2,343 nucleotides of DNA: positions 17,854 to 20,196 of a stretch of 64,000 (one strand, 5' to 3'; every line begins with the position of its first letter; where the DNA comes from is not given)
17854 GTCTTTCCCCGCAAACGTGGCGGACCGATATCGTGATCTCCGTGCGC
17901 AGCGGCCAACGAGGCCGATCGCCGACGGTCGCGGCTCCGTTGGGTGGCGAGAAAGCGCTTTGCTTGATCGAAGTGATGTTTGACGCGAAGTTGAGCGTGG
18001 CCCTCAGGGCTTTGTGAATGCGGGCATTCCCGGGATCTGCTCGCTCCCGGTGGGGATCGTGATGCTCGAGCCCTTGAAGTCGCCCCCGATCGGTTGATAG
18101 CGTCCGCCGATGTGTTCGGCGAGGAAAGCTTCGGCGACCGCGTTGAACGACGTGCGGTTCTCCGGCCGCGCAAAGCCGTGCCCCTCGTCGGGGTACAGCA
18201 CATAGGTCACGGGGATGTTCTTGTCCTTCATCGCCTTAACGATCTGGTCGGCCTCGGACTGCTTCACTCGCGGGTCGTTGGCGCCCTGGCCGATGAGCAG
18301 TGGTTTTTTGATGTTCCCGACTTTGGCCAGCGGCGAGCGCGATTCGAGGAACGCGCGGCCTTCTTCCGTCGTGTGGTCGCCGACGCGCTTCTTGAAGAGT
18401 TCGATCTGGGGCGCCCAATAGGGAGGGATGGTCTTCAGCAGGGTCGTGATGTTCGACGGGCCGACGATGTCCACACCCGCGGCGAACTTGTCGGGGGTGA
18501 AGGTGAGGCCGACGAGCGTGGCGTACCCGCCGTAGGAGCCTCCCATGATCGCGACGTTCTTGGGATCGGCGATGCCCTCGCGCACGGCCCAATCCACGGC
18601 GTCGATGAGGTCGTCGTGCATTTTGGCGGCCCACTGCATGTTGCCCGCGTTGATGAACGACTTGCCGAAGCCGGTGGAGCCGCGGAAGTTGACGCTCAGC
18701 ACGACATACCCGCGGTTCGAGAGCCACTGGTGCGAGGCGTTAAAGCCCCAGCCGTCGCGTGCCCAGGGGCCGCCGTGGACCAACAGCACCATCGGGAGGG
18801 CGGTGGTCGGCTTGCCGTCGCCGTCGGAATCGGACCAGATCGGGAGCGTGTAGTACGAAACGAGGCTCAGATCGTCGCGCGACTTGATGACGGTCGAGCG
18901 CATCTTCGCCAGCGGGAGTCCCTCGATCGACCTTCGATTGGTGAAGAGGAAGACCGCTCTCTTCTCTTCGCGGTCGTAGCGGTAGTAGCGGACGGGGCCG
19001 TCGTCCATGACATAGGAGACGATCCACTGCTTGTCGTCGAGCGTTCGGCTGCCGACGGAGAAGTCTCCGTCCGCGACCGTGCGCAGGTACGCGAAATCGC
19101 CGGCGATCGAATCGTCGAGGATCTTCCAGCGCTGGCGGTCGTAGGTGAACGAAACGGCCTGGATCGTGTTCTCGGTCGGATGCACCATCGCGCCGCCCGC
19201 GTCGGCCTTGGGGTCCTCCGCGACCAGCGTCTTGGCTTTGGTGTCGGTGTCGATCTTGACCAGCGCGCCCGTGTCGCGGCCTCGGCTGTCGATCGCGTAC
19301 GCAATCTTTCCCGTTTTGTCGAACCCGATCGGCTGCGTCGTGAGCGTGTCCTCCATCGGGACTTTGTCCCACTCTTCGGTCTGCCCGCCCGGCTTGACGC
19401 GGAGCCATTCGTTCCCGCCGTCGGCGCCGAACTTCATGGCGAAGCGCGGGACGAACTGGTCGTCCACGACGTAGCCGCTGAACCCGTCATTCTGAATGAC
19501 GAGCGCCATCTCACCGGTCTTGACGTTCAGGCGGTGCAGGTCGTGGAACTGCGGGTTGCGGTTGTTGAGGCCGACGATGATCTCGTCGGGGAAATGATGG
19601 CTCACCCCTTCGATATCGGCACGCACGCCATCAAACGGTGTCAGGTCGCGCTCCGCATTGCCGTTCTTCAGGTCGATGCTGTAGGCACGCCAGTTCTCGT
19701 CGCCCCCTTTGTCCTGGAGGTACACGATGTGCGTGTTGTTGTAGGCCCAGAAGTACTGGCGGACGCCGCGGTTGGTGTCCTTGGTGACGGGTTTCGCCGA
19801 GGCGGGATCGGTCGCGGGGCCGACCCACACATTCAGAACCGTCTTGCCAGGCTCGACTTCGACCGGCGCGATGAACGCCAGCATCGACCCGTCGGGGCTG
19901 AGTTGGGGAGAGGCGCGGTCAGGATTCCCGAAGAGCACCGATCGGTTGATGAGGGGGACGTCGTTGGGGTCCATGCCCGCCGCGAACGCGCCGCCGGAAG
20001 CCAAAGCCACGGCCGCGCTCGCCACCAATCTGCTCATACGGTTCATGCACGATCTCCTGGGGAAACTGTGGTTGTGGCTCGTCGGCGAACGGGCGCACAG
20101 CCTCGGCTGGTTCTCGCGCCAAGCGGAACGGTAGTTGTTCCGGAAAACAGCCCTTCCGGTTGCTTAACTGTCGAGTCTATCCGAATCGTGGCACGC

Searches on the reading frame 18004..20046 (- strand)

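Call 42: search_protein_families(library=pfam, proteins=[window:18004-20046:-], max_evalue=0.01)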
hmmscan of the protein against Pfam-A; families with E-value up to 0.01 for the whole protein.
window:18004-20046:- (680 aa): 9 families
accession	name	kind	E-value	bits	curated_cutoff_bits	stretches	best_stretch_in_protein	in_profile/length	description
PF00326.27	Peptidase_S9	-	2.8e-43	148.3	22.6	1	433-648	1-212/213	Prolyl oligopeptidase family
PF01738.24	DLH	-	6.1e-14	52.6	21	1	431-639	21-202/217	Dienelactone hydrolase family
PF02129.25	Peptidase_S15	-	1e-11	45.5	23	1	414-532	14-131/262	X-Pro dipeptidyl-peptidase (S15 family)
PF20434.5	BD-FAE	-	3.8e-11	43.3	26.8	1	414-604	10-213/215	BD-FAE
PF12697.13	Abhydrolase_6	-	7.2e-09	37.1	26.3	1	420-625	1-205/217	Alpha/beta hydrolase family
PF12146.15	Hydrolase_4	-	1e-07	32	27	1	419-530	6-109/239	Serine aminopeptidase, S33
PF00561.26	Abhydrolase_1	-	1.1e-05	25.7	25.8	0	418-525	1-98/245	alpha/beta hydrolase fold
PF07859.19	Abhydrolase_3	-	0.0002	21.7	25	1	476-626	48-209/210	alpha/beta hydrolase fold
PF00756.26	Esterase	-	0.0033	17.7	22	1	467-618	89-224/251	Putative esterase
